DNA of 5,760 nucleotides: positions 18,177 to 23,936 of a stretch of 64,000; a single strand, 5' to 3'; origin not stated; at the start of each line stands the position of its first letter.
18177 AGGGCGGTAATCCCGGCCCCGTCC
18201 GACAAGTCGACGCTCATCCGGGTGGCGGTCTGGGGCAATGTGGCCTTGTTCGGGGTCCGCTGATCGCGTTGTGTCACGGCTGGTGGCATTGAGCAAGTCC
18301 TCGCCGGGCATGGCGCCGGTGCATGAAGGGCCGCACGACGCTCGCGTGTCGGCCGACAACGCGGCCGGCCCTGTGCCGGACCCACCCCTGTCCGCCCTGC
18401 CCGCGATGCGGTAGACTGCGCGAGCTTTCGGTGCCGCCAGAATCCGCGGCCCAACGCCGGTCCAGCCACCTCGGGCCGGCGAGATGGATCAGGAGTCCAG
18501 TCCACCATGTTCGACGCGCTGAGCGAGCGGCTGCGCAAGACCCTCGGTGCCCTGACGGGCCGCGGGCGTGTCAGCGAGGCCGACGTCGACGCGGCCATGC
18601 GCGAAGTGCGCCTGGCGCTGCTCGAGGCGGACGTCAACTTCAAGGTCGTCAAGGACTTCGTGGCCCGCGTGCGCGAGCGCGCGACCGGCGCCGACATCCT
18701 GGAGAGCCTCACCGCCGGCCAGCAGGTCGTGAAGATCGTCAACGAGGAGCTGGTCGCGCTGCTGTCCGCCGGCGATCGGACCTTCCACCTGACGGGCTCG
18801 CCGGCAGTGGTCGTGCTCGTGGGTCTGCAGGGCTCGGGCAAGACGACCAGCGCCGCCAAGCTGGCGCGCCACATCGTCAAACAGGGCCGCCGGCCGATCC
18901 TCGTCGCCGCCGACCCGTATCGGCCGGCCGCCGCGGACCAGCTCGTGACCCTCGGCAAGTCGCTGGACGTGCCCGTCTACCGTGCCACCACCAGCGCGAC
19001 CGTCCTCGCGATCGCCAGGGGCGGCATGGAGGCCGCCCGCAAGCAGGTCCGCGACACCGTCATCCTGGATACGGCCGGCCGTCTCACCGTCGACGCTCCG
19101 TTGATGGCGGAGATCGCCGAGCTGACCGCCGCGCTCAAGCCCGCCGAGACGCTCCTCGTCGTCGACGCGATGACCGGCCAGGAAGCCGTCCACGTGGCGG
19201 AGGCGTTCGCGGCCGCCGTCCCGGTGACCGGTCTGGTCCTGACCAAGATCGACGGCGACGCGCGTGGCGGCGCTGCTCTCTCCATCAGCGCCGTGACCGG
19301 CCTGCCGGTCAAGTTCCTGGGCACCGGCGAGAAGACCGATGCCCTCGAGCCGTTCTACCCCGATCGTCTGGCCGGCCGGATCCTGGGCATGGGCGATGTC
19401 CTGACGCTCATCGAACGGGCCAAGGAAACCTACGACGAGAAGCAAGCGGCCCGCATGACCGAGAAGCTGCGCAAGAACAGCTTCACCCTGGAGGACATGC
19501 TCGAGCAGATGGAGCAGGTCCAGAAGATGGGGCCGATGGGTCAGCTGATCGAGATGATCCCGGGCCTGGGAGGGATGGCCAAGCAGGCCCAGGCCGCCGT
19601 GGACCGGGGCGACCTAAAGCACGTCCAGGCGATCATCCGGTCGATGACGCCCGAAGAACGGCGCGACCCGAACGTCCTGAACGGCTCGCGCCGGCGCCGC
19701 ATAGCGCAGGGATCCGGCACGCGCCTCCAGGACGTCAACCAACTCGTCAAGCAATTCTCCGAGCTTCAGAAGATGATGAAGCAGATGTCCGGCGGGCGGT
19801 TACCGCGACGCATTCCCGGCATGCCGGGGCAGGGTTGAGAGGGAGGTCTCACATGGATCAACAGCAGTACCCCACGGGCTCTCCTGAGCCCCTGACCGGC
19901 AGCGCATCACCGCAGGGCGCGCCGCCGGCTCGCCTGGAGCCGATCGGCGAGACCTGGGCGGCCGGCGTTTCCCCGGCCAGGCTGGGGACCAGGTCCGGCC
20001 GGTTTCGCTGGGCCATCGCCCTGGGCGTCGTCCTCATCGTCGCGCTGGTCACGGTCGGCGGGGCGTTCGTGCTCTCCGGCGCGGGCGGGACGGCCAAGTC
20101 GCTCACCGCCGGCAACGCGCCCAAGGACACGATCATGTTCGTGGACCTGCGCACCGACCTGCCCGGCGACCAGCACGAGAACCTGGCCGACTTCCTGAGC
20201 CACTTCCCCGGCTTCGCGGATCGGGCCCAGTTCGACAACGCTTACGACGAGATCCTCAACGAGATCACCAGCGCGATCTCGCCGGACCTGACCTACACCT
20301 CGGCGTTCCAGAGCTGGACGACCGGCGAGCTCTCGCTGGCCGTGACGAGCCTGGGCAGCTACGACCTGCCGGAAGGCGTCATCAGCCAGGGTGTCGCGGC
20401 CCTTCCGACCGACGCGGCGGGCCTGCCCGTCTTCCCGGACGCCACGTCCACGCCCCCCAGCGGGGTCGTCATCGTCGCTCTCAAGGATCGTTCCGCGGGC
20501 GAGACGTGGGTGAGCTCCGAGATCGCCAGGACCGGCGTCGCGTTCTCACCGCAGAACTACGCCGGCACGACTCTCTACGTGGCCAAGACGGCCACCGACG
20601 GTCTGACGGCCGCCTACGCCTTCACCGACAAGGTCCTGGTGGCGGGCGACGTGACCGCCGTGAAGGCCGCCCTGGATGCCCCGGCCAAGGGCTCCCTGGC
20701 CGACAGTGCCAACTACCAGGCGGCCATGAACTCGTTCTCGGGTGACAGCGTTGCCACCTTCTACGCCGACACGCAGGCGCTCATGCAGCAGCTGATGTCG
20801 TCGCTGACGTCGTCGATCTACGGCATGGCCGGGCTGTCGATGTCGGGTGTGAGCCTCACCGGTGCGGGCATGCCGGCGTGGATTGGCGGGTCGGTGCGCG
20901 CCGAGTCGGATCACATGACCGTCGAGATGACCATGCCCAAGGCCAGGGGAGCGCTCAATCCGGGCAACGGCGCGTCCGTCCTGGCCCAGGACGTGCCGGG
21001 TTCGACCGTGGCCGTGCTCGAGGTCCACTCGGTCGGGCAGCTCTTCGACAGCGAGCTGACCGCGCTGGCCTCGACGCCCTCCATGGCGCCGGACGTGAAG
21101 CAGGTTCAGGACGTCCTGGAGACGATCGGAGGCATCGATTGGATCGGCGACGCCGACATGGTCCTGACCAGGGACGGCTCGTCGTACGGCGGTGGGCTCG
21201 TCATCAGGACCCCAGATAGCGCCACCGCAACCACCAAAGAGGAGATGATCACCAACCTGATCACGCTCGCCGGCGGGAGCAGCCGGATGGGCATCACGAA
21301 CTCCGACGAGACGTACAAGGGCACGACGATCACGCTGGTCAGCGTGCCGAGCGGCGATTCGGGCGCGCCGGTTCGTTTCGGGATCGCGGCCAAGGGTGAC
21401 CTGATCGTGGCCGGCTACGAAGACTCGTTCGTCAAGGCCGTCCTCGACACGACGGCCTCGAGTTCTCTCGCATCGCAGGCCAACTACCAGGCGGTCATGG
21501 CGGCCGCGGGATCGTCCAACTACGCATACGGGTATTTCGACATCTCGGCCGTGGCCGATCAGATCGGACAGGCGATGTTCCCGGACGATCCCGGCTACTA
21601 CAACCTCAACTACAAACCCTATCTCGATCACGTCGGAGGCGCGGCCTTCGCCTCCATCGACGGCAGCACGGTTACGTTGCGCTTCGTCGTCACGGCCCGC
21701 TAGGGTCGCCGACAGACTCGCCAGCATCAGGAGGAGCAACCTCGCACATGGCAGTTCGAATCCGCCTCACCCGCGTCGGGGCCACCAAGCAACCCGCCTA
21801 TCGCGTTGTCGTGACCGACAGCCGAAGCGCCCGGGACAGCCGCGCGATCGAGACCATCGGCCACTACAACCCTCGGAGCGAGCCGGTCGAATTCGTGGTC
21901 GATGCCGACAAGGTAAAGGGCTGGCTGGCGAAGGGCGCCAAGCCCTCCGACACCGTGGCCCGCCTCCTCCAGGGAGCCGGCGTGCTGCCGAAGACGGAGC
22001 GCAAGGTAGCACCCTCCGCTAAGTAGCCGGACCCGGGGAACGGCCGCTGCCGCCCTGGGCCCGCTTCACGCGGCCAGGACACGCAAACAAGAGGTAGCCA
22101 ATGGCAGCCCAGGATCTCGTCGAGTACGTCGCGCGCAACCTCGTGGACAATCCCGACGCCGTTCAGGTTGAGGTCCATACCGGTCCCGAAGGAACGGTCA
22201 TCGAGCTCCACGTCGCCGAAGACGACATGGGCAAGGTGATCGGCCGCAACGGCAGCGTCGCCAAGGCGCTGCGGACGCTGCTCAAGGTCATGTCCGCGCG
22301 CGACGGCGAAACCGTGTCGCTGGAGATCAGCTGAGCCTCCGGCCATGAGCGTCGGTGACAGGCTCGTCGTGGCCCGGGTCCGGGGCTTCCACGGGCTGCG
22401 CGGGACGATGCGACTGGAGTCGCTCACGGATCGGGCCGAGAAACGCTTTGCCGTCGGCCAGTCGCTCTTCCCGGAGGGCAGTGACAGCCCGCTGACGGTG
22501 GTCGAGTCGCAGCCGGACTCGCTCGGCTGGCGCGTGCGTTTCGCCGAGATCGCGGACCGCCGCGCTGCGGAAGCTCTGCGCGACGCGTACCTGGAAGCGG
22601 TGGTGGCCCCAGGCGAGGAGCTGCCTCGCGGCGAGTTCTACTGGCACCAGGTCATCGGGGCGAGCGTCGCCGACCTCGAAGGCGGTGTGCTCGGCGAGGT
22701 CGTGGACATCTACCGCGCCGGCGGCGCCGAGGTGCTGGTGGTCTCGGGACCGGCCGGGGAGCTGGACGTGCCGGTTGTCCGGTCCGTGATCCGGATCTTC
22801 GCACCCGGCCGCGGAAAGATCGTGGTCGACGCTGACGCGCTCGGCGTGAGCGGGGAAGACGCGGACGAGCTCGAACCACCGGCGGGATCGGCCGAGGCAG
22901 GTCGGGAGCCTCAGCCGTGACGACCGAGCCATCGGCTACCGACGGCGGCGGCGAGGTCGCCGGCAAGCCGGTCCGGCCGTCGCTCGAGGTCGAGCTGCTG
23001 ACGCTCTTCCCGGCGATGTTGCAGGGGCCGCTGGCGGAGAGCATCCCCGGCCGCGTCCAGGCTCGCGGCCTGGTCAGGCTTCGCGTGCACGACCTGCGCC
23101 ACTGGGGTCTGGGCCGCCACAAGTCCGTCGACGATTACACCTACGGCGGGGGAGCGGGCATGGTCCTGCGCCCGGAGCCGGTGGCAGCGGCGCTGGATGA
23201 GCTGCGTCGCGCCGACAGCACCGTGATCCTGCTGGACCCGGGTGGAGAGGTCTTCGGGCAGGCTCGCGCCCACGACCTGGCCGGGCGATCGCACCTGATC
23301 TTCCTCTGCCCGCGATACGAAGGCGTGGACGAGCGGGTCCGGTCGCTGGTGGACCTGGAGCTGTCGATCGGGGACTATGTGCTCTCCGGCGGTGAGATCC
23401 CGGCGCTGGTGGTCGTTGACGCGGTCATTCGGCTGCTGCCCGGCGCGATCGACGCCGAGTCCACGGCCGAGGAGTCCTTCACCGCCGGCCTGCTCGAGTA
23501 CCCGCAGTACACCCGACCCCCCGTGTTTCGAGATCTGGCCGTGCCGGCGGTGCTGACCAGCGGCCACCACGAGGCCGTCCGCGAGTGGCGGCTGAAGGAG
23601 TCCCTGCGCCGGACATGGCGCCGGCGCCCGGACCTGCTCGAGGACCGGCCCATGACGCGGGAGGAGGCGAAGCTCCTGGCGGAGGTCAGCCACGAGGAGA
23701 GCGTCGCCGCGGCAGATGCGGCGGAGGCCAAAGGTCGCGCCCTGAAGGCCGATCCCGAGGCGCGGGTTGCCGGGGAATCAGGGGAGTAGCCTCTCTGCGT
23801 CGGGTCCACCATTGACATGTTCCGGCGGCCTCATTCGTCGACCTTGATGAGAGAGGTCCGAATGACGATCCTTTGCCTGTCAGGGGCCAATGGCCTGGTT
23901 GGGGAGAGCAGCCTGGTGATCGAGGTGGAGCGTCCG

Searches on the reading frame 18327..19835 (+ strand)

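Call 46: search_protein_families(library=pfam, proteins=[window:18327-19835:+], max_evalue=0.00001)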
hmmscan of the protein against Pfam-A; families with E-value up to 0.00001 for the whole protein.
window:18327-19835:+ (503 aa): 6 families
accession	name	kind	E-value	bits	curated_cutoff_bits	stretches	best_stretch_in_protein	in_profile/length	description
PF00448.28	SRP54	-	1.1e-68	231.2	22.7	1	159-354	1-196/196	SRP54-type protein, GTPase domain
PF02978.25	SRP_SPB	-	2.2e-35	121.3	27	1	385-484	1-91/91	Signal peptide binding domain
PF02881.24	SRP54_N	-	2.9e-20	72.7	22.4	1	65-142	1-75/75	SRP54-type protein, helical bundle domain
PF13401.12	AAA_22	-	4.4e-06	27.5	27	0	160-268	6-109/130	AAA domain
PF01656.29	CbiA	-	8.6e-06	26.2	25.4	1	169-313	9-88/125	CobQ/CobB/MinD/ParA nucleotide binding domain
PF13191.12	AAA_16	-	9.4e-06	26.7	32.6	0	156-282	21-141/167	AAA ATPase domain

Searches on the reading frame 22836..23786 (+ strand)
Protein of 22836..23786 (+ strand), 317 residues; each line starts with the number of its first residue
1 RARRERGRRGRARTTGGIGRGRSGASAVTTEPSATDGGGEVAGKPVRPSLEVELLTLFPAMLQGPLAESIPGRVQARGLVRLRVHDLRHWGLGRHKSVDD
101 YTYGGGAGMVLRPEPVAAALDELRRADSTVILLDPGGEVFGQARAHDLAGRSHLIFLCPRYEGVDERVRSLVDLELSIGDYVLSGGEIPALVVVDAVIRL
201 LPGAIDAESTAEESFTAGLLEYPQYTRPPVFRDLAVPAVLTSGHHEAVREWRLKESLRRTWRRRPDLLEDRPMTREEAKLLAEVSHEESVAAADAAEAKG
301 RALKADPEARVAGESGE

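Call 64: search_protein_families(library=pfam, proteins=[window:22836-23786:+], max_evalue=0.00001)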
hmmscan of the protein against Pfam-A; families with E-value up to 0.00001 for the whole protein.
window:22836-23786:+ (317 aa): 1 family
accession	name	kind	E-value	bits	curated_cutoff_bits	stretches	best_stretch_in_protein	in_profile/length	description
PF01746.26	tRNA_m1G_MT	-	5.3e-59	199.7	27.3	1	72-265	2-195/195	tRNA (Guanine-1)-methyltransferase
